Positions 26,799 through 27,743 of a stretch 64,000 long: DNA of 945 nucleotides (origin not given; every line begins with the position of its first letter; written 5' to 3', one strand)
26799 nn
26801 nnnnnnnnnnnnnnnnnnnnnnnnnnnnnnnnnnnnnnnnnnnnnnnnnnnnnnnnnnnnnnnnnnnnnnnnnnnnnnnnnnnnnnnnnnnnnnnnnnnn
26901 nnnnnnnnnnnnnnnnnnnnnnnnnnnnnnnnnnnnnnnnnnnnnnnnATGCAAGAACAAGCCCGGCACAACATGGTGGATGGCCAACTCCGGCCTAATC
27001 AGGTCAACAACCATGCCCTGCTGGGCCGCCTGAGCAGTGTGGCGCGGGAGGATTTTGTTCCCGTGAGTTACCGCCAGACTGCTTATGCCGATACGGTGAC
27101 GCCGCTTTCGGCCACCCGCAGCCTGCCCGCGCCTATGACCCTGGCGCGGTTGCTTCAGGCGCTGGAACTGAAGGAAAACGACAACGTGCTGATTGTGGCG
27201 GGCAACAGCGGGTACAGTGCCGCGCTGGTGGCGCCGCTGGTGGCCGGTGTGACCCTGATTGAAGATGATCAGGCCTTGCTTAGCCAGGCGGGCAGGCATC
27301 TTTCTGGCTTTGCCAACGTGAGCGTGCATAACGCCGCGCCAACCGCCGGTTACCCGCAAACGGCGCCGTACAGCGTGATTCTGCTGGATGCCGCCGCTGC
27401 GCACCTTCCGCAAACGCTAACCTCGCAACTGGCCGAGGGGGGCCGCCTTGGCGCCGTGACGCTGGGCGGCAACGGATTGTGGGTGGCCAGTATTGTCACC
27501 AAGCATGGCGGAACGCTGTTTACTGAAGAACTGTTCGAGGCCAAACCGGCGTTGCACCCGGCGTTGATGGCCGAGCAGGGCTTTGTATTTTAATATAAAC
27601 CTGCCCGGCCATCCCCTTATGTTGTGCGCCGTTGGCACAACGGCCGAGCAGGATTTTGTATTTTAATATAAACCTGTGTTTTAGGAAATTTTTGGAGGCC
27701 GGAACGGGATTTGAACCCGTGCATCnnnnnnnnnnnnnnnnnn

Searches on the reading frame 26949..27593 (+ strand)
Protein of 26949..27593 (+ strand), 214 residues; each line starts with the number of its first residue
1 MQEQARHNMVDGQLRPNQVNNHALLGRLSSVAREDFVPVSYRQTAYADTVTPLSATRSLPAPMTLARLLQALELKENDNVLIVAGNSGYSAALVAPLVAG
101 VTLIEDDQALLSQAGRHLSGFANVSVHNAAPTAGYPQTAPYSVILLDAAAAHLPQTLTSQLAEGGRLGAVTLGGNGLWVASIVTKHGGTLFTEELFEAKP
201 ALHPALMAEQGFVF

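Call 12: find_encoding_contigs(protein=window:26949-27593:+, flank=3000, max_places=10)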
Protein window:26949-27593:+ (214 aa): 1 contig read that carries it; 1 place shown.
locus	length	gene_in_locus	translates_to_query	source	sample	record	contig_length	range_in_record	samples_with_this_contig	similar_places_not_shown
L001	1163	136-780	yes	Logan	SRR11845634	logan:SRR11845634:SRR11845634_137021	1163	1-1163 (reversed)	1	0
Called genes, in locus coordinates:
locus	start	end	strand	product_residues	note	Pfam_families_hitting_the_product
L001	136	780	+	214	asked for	PF01135:PCMT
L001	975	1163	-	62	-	?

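Call 13: find_related_loci(query=window:26949-27593:+, collection=genome_contigs, flank=4000)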
Query window:26949-27593:+ (214 aa) in genome_contigs; peptide patterns used: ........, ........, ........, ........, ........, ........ (x = any residue, [..] = any of these).
600 stretches matched a pattern, but none encodes a relative of the query by tblastn (E <= 1e-3).
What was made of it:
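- Tried and rejected: A genome_contigs scan with the pcm protein found nothing (call 13).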

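Call 14: find_homologous_proteins(query=window:26949-27593:+)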
Query window:26949-27593:+ (214 aa): 592 proteins with E <= 0.001 among 3667 candidates; the best 120 are listed.
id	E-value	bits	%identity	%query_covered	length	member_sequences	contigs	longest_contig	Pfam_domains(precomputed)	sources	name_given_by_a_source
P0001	2.2e-130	450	99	100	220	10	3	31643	PF01135.26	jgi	jgi:protein-L-isoaspartate(D-aspartate) O-methyltransferase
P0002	1.2e-76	275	62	100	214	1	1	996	PF01135.26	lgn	-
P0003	6.0e-75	269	62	100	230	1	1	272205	PF00398.27,PF01135.26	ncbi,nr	ncbi:MAG TPA: protein-L-isoaspartate O-methyltransferase [Alphaproteobacteria bacterium]|nr:protein-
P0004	9.7e-46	174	45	99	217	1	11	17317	PF01135.26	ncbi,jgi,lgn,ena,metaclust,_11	metaclust:\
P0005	3.5e-45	172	42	99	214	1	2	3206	PF01135.26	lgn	-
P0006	6.9e-42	162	43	98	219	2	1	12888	PF01135.26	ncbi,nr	ncbi:MAG: protein-L-isoaspartate O-methyltransferase [Proteobacteria bacterium]|nr:protein-L-isoaspa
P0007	9.0e-41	158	43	98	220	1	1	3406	PF00398.27,PF13649.13,PF01135.26,PF08241.19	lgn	-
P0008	1.8e-40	157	42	98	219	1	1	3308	PF13649.13,PF01135.26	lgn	-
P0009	4.3e-40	156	45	92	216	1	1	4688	PF01135.26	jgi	jgi:protein-L-isoaspartate(D-aspartate) O-methyltransferase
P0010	4.8e-39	152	46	100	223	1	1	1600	PF01135.26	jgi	jgi:protein-L-isoaspartate(D-aspartate) O-methyltransferase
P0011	9.3e-39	151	43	98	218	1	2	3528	PF13847.13,PF00398.27,PF13649.13,PF01135.26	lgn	-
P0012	1.1e-38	151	45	99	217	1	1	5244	PF01135.26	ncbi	-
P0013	1.2e-38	151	43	99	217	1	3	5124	PF01135.26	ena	-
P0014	3.6e-38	149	42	98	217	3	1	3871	PF01135.26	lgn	-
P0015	3.6e-38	149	43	99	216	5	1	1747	PF01135.26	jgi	jgi:protein-L-isoaspartate(D-aspartate) O-methyltransferase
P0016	4.4e-38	149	44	99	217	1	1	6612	PF01135.26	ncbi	-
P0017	6.9e-38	148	42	98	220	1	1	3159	PF00398.27,PF13649.13,PF01135.26,PF08241.19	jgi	jgi:protein-L-isoaspartate(D-aspartate) O-methyltransferase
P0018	9.6e-38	148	43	99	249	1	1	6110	PF13847.13,PF00398.27,PF13489.13,PF13649.13,PF01135.26,PF08241.19,PF08242.19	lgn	-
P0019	1.2e-37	148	47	97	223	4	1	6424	PF01135.26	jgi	jgi:protein-L-isoaspartate(D-aspartate) O-methyltransferase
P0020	2.3e-37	147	42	98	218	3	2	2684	PF13847.13,PF00398.27,PF13649.13,PF01135.26,PF08242.19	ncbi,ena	-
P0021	8.0e-37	145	42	98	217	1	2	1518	PF13649.13,PF01135.26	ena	-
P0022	8.4e-37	145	41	98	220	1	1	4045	PF00398.27,PF13649.13,PF01135.26,PF08241.19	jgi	jgi:protein-L-isoaspartate(D-aspartate) O-methyltransferase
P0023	1.5e-36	144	42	98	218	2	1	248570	PF13847.13,PF00398.27,PF13649.13,PF01135.26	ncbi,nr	ncbi:MAG: methyltransferase domain-containing protein [Azospirillum sp.]|nr:methyltransferase domain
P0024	1.9e-36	144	40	98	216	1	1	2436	PF13847.13,PF00398.27,PF13489.13,PF13649.13,PF01135.26,PF08241.19,PF08242.19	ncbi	-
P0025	1.9e-36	144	42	98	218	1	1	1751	PF13649.13,PF01135.26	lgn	-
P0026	1.9e-36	144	42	99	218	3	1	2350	PF00398.27,PF01135.26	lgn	-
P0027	2.2e-36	144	43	99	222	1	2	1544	PF13649.13,PF01135.26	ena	-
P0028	2.6e-36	143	42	98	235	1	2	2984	PF01135.26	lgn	-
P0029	2.7e-36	143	42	98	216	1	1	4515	PF01135.26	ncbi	ncbi:MAG: protein-L-isoaspartate O-methyltransferase [Kiloniellales bacterium]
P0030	2.8e-36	143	42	91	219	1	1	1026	PF13649.13,PF01135.26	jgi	jgi:protein-L-isoaspartate(D-aspartate) O-methyltransferase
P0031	2.8e-36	143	42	98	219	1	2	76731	PF00398.27,PF01135.26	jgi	jgi:protein-L-isoaspartate(D-aspartate) O-methyltransferase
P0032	3.1e-36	143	41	98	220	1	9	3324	PF00398.27,PF13649.13,PF01135.26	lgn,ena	-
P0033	3.2e-36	143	43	92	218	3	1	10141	PF00398.27,PF01135.26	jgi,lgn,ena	-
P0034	3.2e-36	143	43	98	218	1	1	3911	PF01135.26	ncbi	-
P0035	3.3e-36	143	41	98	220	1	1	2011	PF00398.27,PF13649.13,PF01135.26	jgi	jgi:protein-L-isoaspartate(D-aspartate) O-methyltransferase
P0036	4.4e-36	143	43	99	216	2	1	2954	PF13649.13,PF01135.26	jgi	jgi:protein-L-isoaspartate(D-aspartate) O-methyltransferase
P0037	4.5e-36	143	42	98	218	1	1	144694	PF13649.13,PF01135.26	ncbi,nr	ncbi:MAG: protein-L-isoaspartate O-methyltransferase [Enhydrobacter sp.]|nr:protein-L-isoaspartate O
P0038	5.1e-36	142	41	98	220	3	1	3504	PF00398.27,PF13649.13,PF01135.26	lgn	-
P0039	5.4e-36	142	44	91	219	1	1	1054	PF13649.13,PF01135.26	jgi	-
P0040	8.0e-36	142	42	98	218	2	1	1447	PF01135.26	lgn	-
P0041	9.5e-36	141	42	98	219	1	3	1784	PF00398.27,PF13649.13,PF01135.26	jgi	jgi:protein-L-isoaspartate(D-aspartate) O-methyltransferase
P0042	1.0e-35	141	41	99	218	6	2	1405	PF01135.26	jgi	jgi:protein-L-isoaspartate(D-aspartate) O-methyltransferase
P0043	1.0e-35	141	43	98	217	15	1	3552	PF13649.13,PF01135.26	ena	-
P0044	1.2e-35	141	42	98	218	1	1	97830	PF13649.13,PF01135.26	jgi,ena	-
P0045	1.5e-35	141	40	99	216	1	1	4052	PF01135.26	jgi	jgi:protein-L-isoaspartate(D-aspartate) O-methyltransferase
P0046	1.6e-35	141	41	99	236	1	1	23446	PF01135.26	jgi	jgi:protein-L-isoaspartate(D-aspartate) O-methyltransferase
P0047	1.6e-35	141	42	98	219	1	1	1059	PF00398.27,PF01135.26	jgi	jgi:protein-L-isoaspartate(D-aspartate) O-methyltransferase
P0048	1.8e-35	141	41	98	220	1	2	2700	PF13649.13,PF01135.26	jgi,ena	-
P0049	1.9e-35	141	45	98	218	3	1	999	PF13847.13,PF00398.27,PF13489.13,PF06325.20,PF05175.21,PF13649.13,PF01135.26,PF08241.19,PF08242.19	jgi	jgi:protein-L-isoaspartate(D-aspartate) O-methyltransferase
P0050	2.1e-35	140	42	98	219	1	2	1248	PF01135.26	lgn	-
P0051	2.2e-35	140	43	91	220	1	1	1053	PF13649.13,PF01135.26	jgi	-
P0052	2.3e-35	140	42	98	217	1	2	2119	PF13847.13,PF00398.27,PF13489.13,PF13649.13,PF01135.26,PF08241.19,PF08242.19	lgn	-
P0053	2.4e-35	140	42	98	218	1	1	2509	PF13847.13,PF00398.27,PF05175.21,PF13649.13,PF01135.26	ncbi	-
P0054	2.5e-35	140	42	98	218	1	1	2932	PF13847.13,PF00398.27,PF13489.13,PF13649.13,PF01135.26,PF08241.19,PF08242.19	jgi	-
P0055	2.5e-35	140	42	98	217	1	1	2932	PF13847.13,PF00398.27,PF13489.13,PF13649.13,PF01135.26,PF08241.19,PF08242.19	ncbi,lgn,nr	ncbi:MAG: protein-L-isoaspartate O-methyltransferase [Alphaproteobacteria bacterium]|nr:protein-L-is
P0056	2.8e-35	140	41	99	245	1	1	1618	PF01135.26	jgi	jgi:protein-L-isoaspartate(D-aspartate) O-methyltransferase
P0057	3.0e-35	140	42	98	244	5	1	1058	PF13649.13,PF01135.26,PF08242.19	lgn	-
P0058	3.2e-35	140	41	98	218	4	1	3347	PF00398.27,PF13649.13,PF01135.26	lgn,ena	-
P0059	3.2e-35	140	40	98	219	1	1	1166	PF01135.26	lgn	-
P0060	3.4e-35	140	42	98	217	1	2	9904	PF00398.27,PF13649.13,PF01135.26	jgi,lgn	jgi:protein-L-isoaspartate(D-aspartate) O-methyltransferase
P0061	3.8e-35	140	43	98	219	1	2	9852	PF01135.26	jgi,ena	-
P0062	4.6e-35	139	42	98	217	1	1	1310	PF00398.27,PF13649.13,PF01135.26,PF08241.19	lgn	-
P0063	4.9e-35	139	42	98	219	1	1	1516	PF13649.13,PF01135.26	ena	-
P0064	5.1e-35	139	41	98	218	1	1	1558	PF13847.13,PF00398.27,PF13649.13,PF01135.26,PF08242.19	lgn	-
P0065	5.9e-35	139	42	98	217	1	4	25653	PF01135.26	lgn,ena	-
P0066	6.1e-35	139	40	98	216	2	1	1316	PF13847.13,PF00398.27,PF13649.13,PF01135.26,PF08241.19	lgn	-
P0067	8.0e-35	138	42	98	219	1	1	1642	PF13649.13,PF01135.26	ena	-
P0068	8.4e-35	138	39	98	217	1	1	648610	PF13847.13,PF00398.27,PF13649.13,PF01135.26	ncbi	-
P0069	8.7e-35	138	42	98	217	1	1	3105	PF13847.13,PF00398.27,PF13649.13,PF01135.26,PF08241.19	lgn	-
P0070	9.1e-35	138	41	98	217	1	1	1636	PF01135.26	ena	-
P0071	9.2e-35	138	42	98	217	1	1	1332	PF13649.13,PF01135.26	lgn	-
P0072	9.9e-35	138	41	98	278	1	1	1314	PF13847.13,PF00398.27,PF13489.13,PF13649.13,PF01135.26,PF08241.19,PF08242.19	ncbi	-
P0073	1.0e-34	138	40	98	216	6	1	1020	PF13649.13,PF01135.26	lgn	-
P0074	1.1e-34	138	42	98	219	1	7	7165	PF13649.13,PF01135.26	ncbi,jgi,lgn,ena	jgi:protein-L-isoaspartate(D-aspartate) O-methyltransferase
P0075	1.1e-34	138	40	98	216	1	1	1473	PF00398.27,PF13649.13,PF01135.26,PF08241.19,PF08242.19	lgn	-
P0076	1.1e-34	138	42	98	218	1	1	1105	PF13847.13,PF00398.27,PF13649.13,PF01135.26,PF08241.19,PF08242.19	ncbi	-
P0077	1.2e-34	138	41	98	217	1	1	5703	PF00398.27,PF13649.13,PF01135.26,PF08241.19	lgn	-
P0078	1.3e-34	138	39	99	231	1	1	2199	PF01135.26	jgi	jgi:protein-L-isoaspartate(D-aspartate) O-methyltransferase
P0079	1.4e-34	138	40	99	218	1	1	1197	PF13847.13,PF00398.27,PF13489.13,PF13649.13,PF01135.26,PF08241.19,PF08242.19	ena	-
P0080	1.5e-34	138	44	98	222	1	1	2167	PF13649.13,PF01135.26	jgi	jgi:protein-L-isoaspartate(D-aspartate) O-methyltransferase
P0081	1.6e-34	137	42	98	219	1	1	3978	PF00398.27,PF13649.13,PF01135.26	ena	-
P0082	1.6e-34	137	41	98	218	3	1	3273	PF13847.13,PF00398.27,PF13489.13,PF05175.21,PF13649.13,PF01135.26,PF08241.19,PF08242.19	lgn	-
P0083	1.7e-34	137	40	98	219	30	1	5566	PF00398.27,PF13649.13,PF01135.26,PF08242.19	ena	-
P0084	1.7e-34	137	42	98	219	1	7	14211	PF00398.27,PF13649.13,PF01135.26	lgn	-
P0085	1.9e-34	137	42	98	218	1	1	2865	PF13649.13,PF01135.26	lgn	-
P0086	2.0e-34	137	42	98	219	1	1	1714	PF13649.13,PF01135.26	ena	-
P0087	2.4e-34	137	37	98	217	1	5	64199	PF13847.13,PF00398.27,PF13489.13,PF13649.13,PF01135.26,PF08242.19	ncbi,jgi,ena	-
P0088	2.5e-34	137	40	98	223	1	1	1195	PF13847.13,PF00398.27,PF13489.13,PF05175.21,PF13649.13,PF01135.26,PF08241.19,PF08242.19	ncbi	-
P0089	3.0e-34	137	39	100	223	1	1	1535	PF00398.27,PF01135.26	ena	-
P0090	3.1e-34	137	42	91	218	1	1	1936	PF00398.27,PF01135.26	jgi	jgi:protein-L-isoaspartate(D-aspartate) O-methyltransferase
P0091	3.2e-34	137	41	99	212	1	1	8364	PF01135.26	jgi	jgi:protein-L-isoaspartate(D-aspartate) O-methyltransferase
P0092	3.5e-34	136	42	98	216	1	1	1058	PF00398.27,PF13649.13,PF01135.26,PF08242.19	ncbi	-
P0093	3.5e-34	136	41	99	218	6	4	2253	PF01135.26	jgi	jgi:protein-L-isoaspartate(D-aspartate) O-methyltransferase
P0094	3.7e-34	136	42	98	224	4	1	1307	PF00398.27,PF01135.26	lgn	-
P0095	3.9e-34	136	42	98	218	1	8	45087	PF01135.26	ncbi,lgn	-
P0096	4.2e-34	136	40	100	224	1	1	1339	PF01135.26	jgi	jgi:protein-L-isoaspartate(D-aspartate) O-methyltransferase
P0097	4.8e-34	136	42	98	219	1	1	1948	PF01135.26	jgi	-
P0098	5.0e-34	136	39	99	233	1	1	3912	PF01135.26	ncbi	-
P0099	5.1e-34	136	41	98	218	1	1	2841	PF01135.26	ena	-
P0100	5.2e-34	136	42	98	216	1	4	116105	PF00398.27,PF13649.13,PF01135.26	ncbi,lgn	-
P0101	5.3e-34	136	42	98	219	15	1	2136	PF01135.26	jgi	jgi:protein-L-isoaspartate(D-aspartate) O-methyltransferase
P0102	5.3e-34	136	41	98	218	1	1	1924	PF01135.26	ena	-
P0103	5.7e-34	136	40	98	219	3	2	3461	PF00398.27,PF13649.13,PF01135.26,PF08242.19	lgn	-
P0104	5.8e-34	136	40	98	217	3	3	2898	PF00398.27,PF13649.13,PF01135.26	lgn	-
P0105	6.1e-34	136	40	98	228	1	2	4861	PF01135.26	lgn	-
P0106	6.1e-34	136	41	99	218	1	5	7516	PF01135.26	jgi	jgi:protein-L-isoaspartate(D-aspartate) O-methyltransferase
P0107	6.5e-34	136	40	98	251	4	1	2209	PF13847.13,PF00398.27,PF13649.13,PF01135.26,PF08242.19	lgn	-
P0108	7.0e-34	135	41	98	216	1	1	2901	PF01135.26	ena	-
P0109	7.4e-34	135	41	98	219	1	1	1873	PF13649.13,PF01135.26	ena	-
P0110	7.6e-34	135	42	98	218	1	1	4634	PF13847.13,PF13649.13,PF01135.26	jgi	jgi:protein-L-isoaspartate(D-aspartate) O-methyltransferase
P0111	8.3e-34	135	38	99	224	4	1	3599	PF13847.13,PF13649.13,PF01135.26,PF08241.19,PF08242.19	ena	-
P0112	8.7e-34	135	41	98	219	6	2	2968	PF13649.13,PF01135.26,PF08241.19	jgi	jgi:protein-L-isoaspartate(D-aspartate) O-methyltransferase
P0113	8.9e-34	135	39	99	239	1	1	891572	PF01135.26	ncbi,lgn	-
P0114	9.0e-34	135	42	98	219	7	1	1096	PF13649.13,PF01135.26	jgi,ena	-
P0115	9.0e-34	135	41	98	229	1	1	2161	PF01135.26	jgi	-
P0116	9.4e-34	135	42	98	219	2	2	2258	PF01135.26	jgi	jgi:protein-L-isoaspartate(D-aspartate) O-methyltransferase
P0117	1.0e-33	135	41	99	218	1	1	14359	PF01135.26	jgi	jgi:protein-L-isoaspartate(D-aspartate) O-methyltransferase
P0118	1.1e-33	135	42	98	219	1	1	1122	PF13649.13,PF01135.26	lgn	-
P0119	1.1e-33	135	40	98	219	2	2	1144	PF01135.26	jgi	jgi:protein-L-isoaspartate(D-aspartate) O-methyltransferase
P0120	1.1e-33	135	42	98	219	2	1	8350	PF13649.13,PF01135.26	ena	-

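Call 15: find_encoding_contigs(protein=P0001, flank=5000, max_places=10)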
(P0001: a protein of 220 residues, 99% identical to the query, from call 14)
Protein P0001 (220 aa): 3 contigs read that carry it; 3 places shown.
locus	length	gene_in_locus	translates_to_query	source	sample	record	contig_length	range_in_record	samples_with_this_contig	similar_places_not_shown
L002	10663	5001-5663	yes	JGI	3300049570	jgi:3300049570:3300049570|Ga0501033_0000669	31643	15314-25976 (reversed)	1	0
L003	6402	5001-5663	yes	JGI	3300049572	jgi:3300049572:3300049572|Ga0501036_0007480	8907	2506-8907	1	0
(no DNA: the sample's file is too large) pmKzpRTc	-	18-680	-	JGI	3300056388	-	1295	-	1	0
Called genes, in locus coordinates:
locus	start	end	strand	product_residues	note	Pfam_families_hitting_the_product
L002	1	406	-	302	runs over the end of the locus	-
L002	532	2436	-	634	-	PF13522:GATase_6, PF13537:GATase_7, PF12481:DUF3700 (weak), PF00733:Asn_synthase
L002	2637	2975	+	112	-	-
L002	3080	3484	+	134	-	-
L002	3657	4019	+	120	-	-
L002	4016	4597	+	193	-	-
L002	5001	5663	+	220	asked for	PF01135:PCMT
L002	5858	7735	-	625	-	PF04932:Wzy_C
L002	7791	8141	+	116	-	-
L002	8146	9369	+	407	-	PF10082:BBP2_2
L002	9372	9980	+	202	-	PF02563:Poly_export, PF22461:SLBB_2 (weak), PF10531:SLBB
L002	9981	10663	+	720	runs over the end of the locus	PF02706:Wzz, PF13807:GNVR (weak), PF13614:AAA_31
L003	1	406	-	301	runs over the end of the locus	-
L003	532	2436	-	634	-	PF13522:GATase_6, PF13537:GATase_7, PF12481:DUF3700 (weak), PF00733:Asn_synthase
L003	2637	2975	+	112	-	-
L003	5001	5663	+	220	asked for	PF01135:PCMT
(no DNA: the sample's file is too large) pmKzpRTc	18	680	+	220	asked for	PF01135:PCMT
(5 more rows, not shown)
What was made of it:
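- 26949..27593 (+): pcm (protein-L-isoaspartate O-methyltransferase). It is the conserved neighbour used as the anchor for synteny. PF01135 (calls 12, 14, 15).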

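Call 16: find_encoding_contigs(protein=P0003, flank=6000, max_places=5)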
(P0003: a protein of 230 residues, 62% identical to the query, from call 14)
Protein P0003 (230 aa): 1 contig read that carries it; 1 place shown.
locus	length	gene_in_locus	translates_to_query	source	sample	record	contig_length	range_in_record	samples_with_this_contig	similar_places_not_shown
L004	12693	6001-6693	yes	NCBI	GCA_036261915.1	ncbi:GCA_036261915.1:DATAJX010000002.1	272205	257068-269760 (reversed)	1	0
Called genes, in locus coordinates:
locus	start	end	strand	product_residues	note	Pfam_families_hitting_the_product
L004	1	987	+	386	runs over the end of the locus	PF00364:Biotin_lipoyl (faint), PF25917:BSH_RND, PF25973:BSH_CzcB (weak), PF25944:Beta-barrel_RND, PF25954:Beta-barrel_RND_2 (weak), PF25967:RND-MFP_C (faint), PF25989:YknX_C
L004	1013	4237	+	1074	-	PF00873:ACR_tran, PF03176:MMPL, PF02355:SecD_SecF_C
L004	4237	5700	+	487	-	PF02321:OEP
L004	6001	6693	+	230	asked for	PF01135:PCMT, PF00398:RrnaAD (weak)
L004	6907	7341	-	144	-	-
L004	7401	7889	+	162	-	PF02397:Bac_transf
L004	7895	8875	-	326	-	PF01073:3Beta_HSD, PF01370:Epimerase, PF02719:Polysacc_synt_2, PF04321:RmlD_sub_bind, PF13460:NAD_binding_10, PF16363:GDP_Man_Dehyd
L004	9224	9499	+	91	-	-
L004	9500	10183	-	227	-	PF13489:Methyltransf_23, PF08242:Methyltransf_12 (weak)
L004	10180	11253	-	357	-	-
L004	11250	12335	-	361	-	PF13439:Glyco_transf_4, PF13579:Glyco_trans_4_4, PF20706:GT4-conflict, PF00534:Glycos_transf_1, PF13692:Glyco_trans_1_4, PF13524:Glyco_trans_1_2 (weak)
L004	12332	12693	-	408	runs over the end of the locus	PF01943:Polysacc_synt, PF13440:Polysacc_synt_3 (weak)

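Call 26: find_encoding_contigs(protein=P0002, flank=2000, max_places=3)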
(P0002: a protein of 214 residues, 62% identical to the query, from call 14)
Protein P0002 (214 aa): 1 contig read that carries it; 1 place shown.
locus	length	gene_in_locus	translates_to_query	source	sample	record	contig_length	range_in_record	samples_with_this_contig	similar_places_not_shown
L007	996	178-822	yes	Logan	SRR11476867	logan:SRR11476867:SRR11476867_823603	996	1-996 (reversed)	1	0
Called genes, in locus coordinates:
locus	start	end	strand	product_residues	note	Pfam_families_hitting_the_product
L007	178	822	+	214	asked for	PF01135:PCMT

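Call 27: find_encoding_contigs(protein=P0004, flank=2500, max_places=4)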
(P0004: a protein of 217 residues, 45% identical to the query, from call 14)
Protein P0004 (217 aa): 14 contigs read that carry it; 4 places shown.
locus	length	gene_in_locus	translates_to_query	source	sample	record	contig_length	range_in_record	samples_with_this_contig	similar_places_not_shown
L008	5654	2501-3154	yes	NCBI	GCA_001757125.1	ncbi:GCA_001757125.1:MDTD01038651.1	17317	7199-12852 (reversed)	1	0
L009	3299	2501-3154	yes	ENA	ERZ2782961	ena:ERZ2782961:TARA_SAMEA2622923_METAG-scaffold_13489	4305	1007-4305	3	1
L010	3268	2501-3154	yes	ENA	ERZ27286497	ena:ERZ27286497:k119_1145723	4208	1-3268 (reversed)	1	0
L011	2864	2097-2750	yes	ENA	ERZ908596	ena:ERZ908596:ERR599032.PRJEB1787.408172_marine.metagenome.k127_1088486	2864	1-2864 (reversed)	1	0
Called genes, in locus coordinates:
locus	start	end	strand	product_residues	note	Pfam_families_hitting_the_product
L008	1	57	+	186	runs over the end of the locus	PF00027:cNMP_binding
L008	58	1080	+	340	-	PF00106:adh_short, PF01073:3Beta_HSD, PF01370:Epimerase, PF02719:Polysacc_synt_2, PF04321:RmlD_sub_bind, PF07993:NAD_binding_4 (faint), PF13460:NAD_binding_10 (weak), PF16363:GDP_Man_Dehyd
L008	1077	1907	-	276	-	PF18734:HEPN_AbiU2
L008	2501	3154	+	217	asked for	PF01135:PCMT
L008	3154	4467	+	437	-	PF02321:OEP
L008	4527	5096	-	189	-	-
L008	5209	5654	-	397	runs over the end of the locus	PF18306:LDcluster4, PF03641:Lysine_decarbox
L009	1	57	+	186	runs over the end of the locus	PF00027:cNMP_binding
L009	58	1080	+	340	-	PF00106:adh_short, PF01073:3Beta_HSD, PF01370:Epimerase, PF02719:Polysacc_synt_2, PF04321:RmlD_sub_bind, PF07993:NAD_binding_4 (faint), PF13460:NAD_binding_10 (weak), PF16363:GDP_Man_Dehyd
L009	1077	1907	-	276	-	PF18734:HEPN_AbiU2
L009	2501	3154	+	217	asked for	PF01135:PCMT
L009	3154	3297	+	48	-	?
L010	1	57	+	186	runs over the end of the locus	PF00027:cNMP_binding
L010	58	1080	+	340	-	PF00106:adh_short, PF01073:3Beta_HSD, PF01370:Epimerase, PF02719:Polysacc_synt_2, PF04321:RmlD_sub_bind, PF07993:NAD_binding_4 (faint), PF13460:NAD_binding_10 (weak), PF16363:GDP_Man_Dehyd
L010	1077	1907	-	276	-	PF18734:HEPN_AbiU2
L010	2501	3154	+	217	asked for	PF01135:PCMT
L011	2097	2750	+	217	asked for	PF01135:PCMT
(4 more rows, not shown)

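Call 28: find_encoding_contigs(protein=P0006, flank=2500, max_places=3)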
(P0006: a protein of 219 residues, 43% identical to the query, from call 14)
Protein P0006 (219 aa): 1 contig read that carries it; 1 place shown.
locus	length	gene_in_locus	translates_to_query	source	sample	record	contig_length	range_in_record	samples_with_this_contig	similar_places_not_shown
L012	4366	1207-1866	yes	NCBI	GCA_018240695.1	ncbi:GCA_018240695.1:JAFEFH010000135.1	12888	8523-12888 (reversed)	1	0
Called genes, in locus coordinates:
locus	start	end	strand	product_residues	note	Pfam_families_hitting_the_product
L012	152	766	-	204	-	PF00293:NUDIX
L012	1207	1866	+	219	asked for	PF01135:PCMT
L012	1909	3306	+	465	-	PF02321:OEP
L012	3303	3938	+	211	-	PF10691:DUF2497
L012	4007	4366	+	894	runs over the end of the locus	PF00133:tRNA-synt_1, PF01406:tRNA-synt_1e (faint), PF09334:tRNA-synt_1g (weak), PF13603:tRNA-synt_1_2 (faint), PF09334:tRNA-synt_1g (weak), PF08264:Anticodon_1, PF10458:Val_tRNA-synt_C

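Call 39: find_homologous_proteins(query=L004:4237-5700:+, max_evalue=1e-60)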
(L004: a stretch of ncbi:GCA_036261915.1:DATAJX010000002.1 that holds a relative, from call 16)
Query L004:4237-5700:+ (487 aa): 1161 proteins with E <= 1e-60 among 8000 candidates; the best 120 are listed.
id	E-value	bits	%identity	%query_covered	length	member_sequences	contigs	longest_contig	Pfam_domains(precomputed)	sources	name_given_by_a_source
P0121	0.0e+0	1031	100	100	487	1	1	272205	PF02321.24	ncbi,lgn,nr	ncbi:MAG TPA: efflux transporter outer membrane subunit [Alphaproteobacteria bacterium]|nr:efflux tr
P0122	1.1e-185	636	64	99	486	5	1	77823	PF02321.24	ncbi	-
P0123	2.6e-184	631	64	97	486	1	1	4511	PF02321.24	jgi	jgi:multidrug efflux system outer membrane protein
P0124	1.6e-155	537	55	95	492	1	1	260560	PF02321.24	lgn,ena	-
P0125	2.6e-155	536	55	95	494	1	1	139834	PF02321.24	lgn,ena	-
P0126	6.2e-155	535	55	97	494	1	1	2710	PF02321.24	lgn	-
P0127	1.5e-153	530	55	96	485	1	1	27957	PF02321.24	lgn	-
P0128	1.7e-153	530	55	95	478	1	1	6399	PF02321.24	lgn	-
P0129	2.8e-153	529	55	96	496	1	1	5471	PF02321.24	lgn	-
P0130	1.1e-151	524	55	99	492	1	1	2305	PF02321.24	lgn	-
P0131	1.8e-150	520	54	98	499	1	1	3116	PF02321.24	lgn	-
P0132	1.3e-148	514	56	95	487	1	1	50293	PF02321.24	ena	-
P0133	2.0e-148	513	54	97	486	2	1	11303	PF02321.24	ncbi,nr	ncbi:MAG: efflux transporter outer membrane subunit [Alphaproteobacteria bacterium]|nr:MAG: efflux t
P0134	8.8e-148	511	54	96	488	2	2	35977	PF02321.24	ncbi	-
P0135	1.2e-146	507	53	96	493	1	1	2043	PF02321.24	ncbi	-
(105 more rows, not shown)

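Call 40: find_encoding_contigs(protein=P0122, flank=4000, max_places=3)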
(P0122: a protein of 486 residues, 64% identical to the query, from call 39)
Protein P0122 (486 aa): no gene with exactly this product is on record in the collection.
